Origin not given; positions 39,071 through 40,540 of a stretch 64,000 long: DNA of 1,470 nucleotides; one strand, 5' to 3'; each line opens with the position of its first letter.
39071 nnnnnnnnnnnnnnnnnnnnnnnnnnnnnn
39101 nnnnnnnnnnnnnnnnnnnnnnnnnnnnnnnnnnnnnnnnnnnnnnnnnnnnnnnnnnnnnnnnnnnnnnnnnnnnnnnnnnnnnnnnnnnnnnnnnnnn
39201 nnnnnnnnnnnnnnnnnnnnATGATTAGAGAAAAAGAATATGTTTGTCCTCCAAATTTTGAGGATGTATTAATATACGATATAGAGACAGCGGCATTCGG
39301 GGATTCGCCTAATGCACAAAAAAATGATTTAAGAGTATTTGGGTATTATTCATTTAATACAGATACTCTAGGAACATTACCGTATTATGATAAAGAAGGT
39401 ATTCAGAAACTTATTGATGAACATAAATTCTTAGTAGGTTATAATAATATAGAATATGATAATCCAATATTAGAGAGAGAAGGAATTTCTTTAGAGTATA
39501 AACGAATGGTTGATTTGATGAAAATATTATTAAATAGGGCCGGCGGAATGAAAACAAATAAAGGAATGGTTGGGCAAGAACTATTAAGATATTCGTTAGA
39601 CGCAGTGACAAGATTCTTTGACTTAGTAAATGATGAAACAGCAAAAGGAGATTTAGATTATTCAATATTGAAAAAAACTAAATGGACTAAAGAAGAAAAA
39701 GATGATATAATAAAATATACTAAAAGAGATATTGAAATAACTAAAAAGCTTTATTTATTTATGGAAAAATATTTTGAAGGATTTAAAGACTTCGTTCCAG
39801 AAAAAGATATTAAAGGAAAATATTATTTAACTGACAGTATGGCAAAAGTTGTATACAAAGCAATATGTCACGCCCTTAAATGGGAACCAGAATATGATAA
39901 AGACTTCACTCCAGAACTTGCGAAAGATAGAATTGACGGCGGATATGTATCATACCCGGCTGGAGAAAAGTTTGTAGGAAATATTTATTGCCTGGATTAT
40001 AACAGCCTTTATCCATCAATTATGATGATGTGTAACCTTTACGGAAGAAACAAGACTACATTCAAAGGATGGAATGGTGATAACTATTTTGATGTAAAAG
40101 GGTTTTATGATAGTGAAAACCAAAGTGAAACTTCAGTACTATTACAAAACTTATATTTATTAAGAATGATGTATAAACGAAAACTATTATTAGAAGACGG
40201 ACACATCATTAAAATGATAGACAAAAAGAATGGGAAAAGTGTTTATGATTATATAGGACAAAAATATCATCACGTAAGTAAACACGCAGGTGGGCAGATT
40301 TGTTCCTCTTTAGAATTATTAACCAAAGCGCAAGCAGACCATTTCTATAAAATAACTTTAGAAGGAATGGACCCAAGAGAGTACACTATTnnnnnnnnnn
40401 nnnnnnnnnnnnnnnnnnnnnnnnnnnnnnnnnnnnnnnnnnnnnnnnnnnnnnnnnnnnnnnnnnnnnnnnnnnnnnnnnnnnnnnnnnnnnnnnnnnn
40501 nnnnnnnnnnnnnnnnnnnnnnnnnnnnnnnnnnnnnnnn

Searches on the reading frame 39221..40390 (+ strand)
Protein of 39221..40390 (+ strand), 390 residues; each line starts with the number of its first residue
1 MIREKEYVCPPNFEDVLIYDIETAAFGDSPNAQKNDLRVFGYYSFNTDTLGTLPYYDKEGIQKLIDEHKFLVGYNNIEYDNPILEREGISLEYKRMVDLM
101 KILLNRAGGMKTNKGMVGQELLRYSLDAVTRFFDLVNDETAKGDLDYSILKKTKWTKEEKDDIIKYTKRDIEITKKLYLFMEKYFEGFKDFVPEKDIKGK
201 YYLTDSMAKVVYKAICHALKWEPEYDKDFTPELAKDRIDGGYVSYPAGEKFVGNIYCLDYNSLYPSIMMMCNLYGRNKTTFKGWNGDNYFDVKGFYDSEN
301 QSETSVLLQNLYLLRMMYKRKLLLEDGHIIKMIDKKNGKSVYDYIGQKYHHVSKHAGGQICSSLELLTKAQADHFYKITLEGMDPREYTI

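Call 73: search_dna_similar(query=window:39221-40390:+, collection=phages, mode=protein, max_rows=12, max_evalue=0.001)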
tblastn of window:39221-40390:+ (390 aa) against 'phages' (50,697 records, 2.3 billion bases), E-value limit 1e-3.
No match.
